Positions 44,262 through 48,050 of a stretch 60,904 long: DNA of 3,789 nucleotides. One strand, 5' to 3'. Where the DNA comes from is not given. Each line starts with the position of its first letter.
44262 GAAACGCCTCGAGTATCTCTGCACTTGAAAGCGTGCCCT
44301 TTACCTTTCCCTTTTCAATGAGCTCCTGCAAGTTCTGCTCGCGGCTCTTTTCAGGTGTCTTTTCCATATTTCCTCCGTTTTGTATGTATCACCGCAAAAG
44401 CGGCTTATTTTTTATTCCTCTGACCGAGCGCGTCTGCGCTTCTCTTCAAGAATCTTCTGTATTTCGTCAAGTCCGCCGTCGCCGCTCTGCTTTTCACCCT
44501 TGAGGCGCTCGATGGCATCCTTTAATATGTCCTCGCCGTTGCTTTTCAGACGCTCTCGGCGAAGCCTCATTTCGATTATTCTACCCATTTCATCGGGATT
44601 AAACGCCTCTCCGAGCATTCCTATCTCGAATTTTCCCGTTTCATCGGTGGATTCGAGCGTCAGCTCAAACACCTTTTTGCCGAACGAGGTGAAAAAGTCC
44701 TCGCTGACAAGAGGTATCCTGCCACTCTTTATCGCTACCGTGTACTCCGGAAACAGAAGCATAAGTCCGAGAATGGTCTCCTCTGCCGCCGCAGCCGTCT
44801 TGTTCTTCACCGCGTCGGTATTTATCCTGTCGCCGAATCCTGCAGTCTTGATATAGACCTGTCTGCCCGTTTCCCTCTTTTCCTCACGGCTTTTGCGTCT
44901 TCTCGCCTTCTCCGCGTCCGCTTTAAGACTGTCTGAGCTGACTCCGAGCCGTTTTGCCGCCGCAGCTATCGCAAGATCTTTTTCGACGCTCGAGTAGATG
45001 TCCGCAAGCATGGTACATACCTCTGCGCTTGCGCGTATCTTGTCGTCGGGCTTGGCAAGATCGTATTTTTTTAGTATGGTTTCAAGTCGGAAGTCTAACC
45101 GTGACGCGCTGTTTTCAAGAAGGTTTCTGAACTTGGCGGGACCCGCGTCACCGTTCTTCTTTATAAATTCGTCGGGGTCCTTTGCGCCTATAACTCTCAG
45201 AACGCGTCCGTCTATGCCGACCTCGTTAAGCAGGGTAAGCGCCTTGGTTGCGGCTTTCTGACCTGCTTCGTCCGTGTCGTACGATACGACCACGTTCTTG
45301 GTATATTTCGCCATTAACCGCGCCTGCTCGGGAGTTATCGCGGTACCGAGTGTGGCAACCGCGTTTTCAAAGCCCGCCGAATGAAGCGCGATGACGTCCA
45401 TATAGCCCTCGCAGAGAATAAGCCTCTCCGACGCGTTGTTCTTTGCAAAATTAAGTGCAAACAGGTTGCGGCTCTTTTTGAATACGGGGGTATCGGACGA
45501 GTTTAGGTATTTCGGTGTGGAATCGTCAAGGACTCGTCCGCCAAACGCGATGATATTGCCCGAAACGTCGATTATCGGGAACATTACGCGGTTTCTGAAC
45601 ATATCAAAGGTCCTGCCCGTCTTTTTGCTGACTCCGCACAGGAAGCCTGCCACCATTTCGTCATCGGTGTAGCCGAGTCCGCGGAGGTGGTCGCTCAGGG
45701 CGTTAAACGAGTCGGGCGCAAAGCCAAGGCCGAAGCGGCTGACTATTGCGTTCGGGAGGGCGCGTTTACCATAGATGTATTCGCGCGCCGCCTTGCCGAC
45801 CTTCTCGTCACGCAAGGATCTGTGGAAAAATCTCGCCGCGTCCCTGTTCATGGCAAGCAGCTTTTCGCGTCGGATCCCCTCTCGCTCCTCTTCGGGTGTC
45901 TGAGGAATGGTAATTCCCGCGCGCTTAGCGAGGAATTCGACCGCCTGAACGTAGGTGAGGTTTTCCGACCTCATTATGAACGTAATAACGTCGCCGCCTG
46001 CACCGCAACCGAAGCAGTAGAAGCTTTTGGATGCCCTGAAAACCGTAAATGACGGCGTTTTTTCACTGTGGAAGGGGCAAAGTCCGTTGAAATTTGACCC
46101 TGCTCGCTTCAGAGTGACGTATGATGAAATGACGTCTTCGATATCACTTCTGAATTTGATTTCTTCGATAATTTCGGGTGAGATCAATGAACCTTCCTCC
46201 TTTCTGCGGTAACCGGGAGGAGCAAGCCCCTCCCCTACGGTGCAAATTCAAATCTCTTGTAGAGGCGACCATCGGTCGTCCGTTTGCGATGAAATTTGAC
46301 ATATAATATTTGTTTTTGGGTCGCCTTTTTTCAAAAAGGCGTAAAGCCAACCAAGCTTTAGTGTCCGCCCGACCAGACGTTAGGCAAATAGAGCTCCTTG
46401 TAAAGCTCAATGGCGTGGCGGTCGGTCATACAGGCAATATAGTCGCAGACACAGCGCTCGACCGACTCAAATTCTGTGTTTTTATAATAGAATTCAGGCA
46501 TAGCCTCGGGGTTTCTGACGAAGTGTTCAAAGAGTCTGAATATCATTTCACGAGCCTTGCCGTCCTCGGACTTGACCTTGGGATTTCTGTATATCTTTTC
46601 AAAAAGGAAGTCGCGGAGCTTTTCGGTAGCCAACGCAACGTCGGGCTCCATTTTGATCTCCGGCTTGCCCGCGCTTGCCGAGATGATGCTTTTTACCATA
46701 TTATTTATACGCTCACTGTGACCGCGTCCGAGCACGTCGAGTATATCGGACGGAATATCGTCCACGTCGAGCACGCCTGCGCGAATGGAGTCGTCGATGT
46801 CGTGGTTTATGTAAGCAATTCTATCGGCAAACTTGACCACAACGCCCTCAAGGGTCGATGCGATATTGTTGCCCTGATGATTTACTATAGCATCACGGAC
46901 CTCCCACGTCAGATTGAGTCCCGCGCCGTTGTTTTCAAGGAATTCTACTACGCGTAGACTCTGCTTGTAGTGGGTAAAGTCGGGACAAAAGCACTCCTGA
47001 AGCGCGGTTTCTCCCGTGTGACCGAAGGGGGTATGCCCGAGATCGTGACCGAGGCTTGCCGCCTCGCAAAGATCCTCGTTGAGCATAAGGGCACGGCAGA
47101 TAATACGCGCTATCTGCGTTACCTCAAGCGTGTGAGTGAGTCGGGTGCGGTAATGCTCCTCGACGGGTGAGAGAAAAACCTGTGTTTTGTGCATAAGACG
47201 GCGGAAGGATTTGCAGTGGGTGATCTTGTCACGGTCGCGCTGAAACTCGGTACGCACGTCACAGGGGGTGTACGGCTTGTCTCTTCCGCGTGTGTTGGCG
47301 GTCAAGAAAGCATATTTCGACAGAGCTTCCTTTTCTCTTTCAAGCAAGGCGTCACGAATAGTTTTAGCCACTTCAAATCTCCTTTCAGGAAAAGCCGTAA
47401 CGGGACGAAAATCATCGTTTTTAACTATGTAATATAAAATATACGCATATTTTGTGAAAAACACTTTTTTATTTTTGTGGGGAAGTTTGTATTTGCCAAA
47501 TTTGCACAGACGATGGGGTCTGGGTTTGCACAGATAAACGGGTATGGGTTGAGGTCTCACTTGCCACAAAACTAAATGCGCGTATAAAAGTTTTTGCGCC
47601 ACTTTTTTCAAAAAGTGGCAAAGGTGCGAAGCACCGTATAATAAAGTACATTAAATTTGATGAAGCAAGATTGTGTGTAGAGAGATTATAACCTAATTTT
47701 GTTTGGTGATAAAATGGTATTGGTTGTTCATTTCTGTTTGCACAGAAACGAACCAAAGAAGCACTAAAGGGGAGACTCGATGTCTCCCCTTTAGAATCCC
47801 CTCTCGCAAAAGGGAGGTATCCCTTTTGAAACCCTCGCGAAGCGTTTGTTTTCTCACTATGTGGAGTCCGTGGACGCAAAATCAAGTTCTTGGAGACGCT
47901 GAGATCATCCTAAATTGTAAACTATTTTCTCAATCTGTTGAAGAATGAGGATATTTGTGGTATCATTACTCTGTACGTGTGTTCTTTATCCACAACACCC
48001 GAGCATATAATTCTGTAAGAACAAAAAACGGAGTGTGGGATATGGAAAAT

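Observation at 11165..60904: Nearly every long intergenic spacer is assembled from one shared set of hairpin modules (REP/BIME-like mosaic network)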

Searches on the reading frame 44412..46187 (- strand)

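Call 8: search_protein_families(library=ncbifam, proteins=[window:44412-46187:-])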
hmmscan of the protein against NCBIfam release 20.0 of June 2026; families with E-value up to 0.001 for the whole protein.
window:44412-46187:- (591 aa): 4 families
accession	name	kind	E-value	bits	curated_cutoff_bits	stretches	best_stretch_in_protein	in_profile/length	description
TIGR01391.1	dnaG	equivalog_domain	5.5e-128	427.3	283.6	1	1-411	1-411/414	DNA primase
TIGR00646.1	MG010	hypoth_equivalog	2.2e-06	27.3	260.65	1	238-342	96-201/218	DNA primase-like protein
NF006382.0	PRK08624.1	equivalog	9.6e-06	24.7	440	0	185-305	162-299/373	hypothetical protein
NF003108.1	PRK04031.1-1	equivalog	1.1e-05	24.8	300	1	252-310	162-218/419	DNA primase DnaG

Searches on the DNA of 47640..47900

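Call 95: search_rna_families(source=window, start=47640, end=47900, threshold=evalue, max_evalue=10, show_alignments=3)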
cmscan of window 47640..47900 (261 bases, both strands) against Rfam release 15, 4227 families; matches with E-value up to 10: 13.
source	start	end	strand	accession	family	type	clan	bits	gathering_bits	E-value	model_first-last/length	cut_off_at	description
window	47724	47801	+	RF02029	sraA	Gene; sRNA;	-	23.7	56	0.12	1-95/95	no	sraA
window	47757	47864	-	RF01409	STnc250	Gene; sRNA;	-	18.5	42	0.18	1-94/94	no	STnc250 Hfq binding RNA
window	47755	47802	-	RF04224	mir-9229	Gene; miRNA;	-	17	71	0.83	1-76/76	no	mir-9229 microRNA precursor family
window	47761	47827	+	RF02892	SR6_antitoxin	Gene; antisense;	-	16.7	55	1.9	1-104/104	no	Bacillus SR6 antitoxin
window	47725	47754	-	RF04239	mir-4679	Gene; miRNA;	-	16.1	88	2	1-75/75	no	mir-4679 microRNA precursor family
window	47766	47792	-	RF02029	sraA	Gene; sRNA;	-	15.5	56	6.7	62-86/95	no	sraA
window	47755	47819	+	RF01098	RF_site9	Cis-reg; frameshift_element;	-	15.4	70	2.8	1-50/50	no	Gag/pro ribosomal frameshift site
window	47726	47811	+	RF00568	SNORA26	Gene; snRNA; snoRNA; HACA-box;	CL00032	14.3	40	4.4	1-122/122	no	Small nucleolar RNA SNORA26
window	47725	47754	+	RF04239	mir-4679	Gene; miRNA;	-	13.9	88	7.6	1-75/75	no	mir-4679 microRNA precursor family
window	47714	47808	-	RF01797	fstAT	Gene; antitoxin;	-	13.6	72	9.5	1-94/94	no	Fst antitoxin sRNA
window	47724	47759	+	RF03973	mir-5615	Gene; miRNA;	-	13.2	82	8.2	1-61/61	no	mir-5615 microRNA precursor family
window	47700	47745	+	RF01175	snoU83D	Gene; snRNA; snoRNA; CD-box;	-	13.1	55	8.5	1-81/81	no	Small nucleolar RNA U83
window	47722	47822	+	RF03166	glycine-GGAnGA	Cis-reg; riboswitch;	CL00125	9.6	110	9.7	10-104/177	no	glycine-GGAnGA riboswitch aptamer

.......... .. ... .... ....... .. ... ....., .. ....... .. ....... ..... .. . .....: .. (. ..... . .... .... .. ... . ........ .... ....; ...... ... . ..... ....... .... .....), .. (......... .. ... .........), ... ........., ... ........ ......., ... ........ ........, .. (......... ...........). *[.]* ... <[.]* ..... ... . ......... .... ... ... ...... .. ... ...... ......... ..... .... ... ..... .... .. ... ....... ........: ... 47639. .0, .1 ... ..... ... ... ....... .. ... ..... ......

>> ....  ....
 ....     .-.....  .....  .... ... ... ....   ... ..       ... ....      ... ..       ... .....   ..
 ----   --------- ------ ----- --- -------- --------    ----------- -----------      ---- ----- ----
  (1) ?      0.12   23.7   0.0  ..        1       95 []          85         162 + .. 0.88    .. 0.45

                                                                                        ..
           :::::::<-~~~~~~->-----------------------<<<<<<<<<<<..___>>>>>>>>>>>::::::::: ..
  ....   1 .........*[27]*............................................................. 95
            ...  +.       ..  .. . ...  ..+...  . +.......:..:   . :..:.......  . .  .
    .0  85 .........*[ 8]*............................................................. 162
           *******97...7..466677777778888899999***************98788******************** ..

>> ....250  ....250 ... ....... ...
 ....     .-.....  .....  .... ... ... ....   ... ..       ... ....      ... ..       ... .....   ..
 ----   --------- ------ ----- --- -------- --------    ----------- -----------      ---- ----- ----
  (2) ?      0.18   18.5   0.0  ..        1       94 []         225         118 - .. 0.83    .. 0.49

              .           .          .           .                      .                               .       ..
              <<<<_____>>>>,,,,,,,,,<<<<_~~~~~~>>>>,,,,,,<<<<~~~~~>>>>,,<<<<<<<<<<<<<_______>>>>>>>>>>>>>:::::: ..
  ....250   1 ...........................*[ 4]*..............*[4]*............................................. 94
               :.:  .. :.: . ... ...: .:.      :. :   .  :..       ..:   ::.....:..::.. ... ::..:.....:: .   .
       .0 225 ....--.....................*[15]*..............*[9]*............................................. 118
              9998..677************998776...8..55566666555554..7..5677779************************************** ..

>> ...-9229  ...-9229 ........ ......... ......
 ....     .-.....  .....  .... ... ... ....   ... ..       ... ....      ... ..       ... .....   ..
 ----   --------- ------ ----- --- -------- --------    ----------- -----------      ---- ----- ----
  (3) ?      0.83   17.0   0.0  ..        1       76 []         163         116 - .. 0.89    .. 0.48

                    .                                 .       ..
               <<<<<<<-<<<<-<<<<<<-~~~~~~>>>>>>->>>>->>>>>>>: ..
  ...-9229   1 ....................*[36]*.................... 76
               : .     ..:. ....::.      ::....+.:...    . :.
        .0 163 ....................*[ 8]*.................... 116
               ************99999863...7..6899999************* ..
